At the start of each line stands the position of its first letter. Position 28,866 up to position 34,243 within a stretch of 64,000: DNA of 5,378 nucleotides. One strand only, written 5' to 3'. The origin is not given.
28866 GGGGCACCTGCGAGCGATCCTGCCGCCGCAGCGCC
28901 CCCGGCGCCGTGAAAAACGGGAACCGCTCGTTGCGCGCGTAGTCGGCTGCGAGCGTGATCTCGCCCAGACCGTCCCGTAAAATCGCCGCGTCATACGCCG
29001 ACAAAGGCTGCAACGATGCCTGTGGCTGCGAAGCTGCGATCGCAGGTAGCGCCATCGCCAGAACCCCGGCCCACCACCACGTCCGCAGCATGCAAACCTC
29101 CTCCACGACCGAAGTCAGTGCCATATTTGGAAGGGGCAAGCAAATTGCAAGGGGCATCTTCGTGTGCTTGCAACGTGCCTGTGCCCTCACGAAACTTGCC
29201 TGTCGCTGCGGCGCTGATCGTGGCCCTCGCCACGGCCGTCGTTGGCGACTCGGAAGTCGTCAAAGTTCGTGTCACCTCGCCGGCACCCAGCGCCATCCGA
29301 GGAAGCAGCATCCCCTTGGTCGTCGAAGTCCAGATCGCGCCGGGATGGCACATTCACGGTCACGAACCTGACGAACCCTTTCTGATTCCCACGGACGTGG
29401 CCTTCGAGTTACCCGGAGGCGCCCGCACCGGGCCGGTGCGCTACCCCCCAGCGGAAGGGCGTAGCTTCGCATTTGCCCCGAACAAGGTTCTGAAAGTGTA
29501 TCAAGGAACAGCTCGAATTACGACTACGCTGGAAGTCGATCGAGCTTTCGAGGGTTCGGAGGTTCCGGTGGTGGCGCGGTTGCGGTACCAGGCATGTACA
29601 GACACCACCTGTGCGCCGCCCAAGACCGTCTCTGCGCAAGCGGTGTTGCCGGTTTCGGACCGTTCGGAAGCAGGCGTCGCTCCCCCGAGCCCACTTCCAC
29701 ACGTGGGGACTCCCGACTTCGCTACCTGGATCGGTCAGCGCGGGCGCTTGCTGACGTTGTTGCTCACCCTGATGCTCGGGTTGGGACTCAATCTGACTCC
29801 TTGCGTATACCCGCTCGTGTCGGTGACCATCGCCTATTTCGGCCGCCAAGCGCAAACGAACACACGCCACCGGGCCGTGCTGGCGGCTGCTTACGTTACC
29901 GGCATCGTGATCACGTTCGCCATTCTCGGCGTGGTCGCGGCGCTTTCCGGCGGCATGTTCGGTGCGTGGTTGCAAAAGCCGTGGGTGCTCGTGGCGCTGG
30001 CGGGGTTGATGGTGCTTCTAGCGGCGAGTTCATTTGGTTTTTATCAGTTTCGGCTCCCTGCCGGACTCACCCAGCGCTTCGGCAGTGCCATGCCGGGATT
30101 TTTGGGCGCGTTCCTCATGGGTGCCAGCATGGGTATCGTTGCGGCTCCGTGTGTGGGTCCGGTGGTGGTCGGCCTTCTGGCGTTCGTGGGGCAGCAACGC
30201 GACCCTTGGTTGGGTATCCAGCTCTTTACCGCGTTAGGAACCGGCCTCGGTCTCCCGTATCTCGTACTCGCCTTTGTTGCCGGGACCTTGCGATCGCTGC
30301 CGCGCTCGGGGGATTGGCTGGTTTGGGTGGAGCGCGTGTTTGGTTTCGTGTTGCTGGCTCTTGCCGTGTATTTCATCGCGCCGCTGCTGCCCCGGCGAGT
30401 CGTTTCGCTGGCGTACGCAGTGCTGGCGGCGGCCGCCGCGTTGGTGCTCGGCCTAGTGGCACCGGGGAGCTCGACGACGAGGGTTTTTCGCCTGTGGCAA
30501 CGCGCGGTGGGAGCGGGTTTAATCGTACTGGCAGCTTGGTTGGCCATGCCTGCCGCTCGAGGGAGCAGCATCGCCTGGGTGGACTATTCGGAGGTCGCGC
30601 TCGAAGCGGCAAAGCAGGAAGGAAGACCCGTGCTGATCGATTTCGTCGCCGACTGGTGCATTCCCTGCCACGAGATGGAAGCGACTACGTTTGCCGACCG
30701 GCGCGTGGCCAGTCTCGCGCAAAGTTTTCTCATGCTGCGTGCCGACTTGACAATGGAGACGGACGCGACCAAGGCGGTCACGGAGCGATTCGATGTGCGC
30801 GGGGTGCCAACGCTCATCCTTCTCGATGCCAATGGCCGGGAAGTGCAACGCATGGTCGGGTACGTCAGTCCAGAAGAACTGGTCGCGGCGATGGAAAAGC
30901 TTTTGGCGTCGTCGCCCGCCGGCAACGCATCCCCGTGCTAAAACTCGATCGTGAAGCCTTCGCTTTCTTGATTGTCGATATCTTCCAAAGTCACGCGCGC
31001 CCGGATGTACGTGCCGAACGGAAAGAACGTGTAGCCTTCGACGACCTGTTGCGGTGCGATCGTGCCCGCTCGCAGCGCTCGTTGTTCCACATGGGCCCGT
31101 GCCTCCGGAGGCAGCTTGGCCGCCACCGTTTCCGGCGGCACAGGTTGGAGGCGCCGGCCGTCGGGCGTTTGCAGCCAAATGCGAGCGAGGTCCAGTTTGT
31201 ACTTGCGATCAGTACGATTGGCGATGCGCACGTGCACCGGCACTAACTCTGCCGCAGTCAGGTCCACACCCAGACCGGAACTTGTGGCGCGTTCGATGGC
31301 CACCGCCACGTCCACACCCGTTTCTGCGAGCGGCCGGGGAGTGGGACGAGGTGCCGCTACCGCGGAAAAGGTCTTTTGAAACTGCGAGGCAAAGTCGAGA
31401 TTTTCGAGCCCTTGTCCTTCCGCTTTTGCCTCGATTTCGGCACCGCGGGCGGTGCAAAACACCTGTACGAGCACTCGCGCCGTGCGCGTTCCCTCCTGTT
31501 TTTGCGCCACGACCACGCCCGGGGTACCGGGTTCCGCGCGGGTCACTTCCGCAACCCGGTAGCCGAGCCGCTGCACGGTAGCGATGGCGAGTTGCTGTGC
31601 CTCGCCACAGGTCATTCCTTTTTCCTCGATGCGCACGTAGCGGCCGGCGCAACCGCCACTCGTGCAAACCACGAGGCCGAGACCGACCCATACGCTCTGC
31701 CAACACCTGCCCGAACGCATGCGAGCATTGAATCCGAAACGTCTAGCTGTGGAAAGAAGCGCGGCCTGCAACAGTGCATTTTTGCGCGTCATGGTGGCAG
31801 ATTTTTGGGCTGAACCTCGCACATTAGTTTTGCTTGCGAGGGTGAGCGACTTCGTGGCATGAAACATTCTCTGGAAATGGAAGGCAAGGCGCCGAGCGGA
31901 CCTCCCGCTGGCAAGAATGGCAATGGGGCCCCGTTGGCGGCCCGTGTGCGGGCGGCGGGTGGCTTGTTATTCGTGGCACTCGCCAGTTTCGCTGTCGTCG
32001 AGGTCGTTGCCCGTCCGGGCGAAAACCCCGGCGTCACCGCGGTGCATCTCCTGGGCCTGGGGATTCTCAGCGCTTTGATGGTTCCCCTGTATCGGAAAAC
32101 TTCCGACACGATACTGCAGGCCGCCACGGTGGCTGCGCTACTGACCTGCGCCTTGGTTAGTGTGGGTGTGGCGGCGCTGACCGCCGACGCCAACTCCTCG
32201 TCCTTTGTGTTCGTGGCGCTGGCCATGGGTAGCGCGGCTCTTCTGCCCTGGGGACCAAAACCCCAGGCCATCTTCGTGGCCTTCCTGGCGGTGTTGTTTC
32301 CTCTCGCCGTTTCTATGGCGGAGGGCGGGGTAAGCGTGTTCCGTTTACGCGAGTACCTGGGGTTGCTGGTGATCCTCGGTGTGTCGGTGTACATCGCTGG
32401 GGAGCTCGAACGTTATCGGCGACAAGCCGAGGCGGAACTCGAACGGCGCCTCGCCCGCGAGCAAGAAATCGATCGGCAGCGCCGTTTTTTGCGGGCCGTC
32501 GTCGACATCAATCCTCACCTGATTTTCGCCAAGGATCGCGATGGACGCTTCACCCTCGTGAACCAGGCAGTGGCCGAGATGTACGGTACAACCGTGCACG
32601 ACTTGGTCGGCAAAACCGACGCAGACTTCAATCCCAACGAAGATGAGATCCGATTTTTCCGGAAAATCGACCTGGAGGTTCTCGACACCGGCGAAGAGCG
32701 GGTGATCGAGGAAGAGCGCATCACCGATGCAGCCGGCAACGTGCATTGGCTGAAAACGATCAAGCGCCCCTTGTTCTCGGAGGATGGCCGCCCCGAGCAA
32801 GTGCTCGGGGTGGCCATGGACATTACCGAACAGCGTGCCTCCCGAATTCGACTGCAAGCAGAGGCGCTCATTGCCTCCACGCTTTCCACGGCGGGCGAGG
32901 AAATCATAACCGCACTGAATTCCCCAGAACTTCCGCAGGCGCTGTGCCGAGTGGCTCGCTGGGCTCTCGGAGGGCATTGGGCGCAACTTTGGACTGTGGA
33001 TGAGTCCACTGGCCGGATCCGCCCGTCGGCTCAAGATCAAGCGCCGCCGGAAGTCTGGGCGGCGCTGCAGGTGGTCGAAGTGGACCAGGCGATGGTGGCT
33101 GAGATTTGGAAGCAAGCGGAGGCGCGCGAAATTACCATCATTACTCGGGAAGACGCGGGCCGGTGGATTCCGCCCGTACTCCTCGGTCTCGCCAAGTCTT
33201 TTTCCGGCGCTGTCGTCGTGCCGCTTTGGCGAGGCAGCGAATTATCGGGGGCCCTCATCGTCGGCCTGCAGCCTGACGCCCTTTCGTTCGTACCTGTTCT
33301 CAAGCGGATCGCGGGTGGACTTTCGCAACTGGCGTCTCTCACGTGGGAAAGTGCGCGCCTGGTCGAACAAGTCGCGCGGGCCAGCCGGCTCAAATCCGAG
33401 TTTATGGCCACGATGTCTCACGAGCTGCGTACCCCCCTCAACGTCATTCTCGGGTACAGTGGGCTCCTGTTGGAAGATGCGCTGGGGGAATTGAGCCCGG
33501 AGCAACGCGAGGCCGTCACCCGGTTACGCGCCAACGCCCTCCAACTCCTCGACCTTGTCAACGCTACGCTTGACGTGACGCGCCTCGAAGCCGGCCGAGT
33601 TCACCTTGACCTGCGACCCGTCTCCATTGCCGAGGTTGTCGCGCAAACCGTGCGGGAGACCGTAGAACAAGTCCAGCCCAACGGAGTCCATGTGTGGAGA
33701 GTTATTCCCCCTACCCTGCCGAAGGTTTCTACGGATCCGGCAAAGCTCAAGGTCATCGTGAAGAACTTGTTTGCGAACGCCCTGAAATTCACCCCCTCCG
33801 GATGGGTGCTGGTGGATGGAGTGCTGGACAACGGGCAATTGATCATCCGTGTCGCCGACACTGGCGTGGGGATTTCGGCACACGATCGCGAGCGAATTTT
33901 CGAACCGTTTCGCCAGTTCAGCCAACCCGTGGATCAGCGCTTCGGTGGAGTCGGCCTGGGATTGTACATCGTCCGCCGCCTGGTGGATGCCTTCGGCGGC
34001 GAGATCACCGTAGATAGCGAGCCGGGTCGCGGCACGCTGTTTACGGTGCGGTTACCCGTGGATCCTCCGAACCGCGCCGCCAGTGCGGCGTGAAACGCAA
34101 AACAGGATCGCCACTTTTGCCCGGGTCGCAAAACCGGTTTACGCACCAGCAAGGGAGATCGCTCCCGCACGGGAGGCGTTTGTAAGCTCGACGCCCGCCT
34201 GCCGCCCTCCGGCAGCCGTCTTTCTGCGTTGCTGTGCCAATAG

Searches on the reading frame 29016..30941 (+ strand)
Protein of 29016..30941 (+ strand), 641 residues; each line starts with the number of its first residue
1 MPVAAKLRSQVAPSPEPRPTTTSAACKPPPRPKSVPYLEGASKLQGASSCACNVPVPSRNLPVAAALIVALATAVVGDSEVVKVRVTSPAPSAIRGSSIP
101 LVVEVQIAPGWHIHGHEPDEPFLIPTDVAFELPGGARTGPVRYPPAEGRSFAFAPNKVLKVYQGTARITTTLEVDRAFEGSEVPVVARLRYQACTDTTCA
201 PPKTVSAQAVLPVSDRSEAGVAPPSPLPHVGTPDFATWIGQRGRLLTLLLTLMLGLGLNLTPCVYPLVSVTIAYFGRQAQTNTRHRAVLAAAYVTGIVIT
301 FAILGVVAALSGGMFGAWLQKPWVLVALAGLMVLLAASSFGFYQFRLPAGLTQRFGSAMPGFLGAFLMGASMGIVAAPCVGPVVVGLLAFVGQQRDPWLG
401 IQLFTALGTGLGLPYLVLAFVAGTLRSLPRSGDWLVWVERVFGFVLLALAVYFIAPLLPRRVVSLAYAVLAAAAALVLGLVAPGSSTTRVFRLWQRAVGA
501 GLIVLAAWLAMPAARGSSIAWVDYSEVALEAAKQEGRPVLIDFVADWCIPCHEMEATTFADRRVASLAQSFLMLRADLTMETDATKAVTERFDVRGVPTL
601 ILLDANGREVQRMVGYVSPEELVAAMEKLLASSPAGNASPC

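Call 86: search_protein_families(library=pfam, proteins=[window:29016-30941:+], max_evalue=0.00001)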
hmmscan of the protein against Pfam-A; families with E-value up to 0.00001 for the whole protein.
window:29016-30941:+ (641 aa): 6 families
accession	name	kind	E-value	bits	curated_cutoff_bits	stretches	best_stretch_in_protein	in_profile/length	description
PF02683.22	DsbD_TM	-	5.2e-48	163.7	27.1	1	246-457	3-218/219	Cytochrome C biogenesis protein transmembrane domain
PF13899.12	Thioredoxin_7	-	1e-16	61.2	27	1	520-605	1-83/83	Thioredoxin-like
PF13098.12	Thioredoxin_2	-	5.1e-15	56.1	27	1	532-625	1-103/104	Thioredoxin-like domain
PF00085.26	Thioredoxin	-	3.1e-11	43.6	23.5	1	533-627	15-102/103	Thioredoxin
PF11412.14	DsbD_N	-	8e-10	39.2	25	1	93-207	15-115/119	Thiol:disulfide interchange protein DsbD, N-terminal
PF03190.21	Thioredox_DsbH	-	1e-08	35.8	27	1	517-578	18-80/163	Protein of unknown function, DUF255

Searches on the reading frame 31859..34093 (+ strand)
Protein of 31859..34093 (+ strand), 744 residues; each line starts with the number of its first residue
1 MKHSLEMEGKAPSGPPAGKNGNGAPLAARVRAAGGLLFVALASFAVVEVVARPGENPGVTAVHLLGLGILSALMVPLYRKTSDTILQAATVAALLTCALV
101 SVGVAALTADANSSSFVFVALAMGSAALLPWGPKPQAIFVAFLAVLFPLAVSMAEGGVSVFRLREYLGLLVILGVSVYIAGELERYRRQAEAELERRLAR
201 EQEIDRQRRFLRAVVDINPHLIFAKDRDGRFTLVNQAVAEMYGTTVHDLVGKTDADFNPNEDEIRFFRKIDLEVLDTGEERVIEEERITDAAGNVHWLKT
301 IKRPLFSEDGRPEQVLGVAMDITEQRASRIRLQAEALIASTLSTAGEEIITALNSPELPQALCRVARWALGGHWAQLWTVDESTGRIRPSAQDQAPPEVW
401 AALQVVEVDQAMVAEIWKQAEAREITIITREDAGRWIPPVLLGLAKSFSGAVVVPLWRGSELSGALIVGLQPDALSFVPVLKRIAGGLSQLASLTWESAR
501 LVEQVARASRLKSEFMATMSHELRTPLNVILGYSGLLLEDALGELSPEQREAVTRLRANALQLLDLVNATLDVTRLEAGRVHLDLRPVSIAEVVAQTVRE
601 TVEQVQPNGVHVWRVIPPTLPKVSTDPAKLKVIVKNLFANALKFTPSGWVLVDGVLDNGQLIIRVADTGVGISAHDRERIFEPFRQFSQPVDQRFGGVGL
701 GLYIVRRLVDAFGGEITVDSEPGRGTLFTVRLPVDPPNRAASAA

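Call 86: search_protein_families(library=pfam, proteins=[window:31859-34093:+], max_evalue=0.00001)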
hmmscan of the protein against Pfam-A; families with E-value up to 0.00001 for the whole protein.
window:31859-34093:+ (744 aa): 7 families
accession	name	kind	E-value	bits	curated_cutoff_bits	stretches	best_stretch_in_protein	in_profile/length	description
PF02518.31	HATPase_c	-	1.7e-27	96.5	26.4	1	626-735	2-110/111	Histidine kinase-, DNA gyrase B-, and HSP90-like ATPase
PF00512.31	HisKA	-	1.2e-18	67.3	26.9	1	512-579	2-66/66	His Kinase A (phospho-acceptor) domain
PF08448.16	PAS_4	-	2.6e-17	63.5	23.1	1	219-327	5-110/110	PAS fold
PF00989.32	PAS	-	1.3e-11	44.9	22.6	1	210-322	2-113/113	PAS fold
PF13426.13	PAS_9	-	2.4e-09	37.8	27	1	222-324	4-103/103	PAS domain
PF08447.18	PAS_3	-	3.8e-08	33.9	25.6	1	233-319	3-89/89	PAS fold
PF13188.13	PAS_8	-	2.7e-06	27.5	21.8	0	210-264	2-57/65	PAS domain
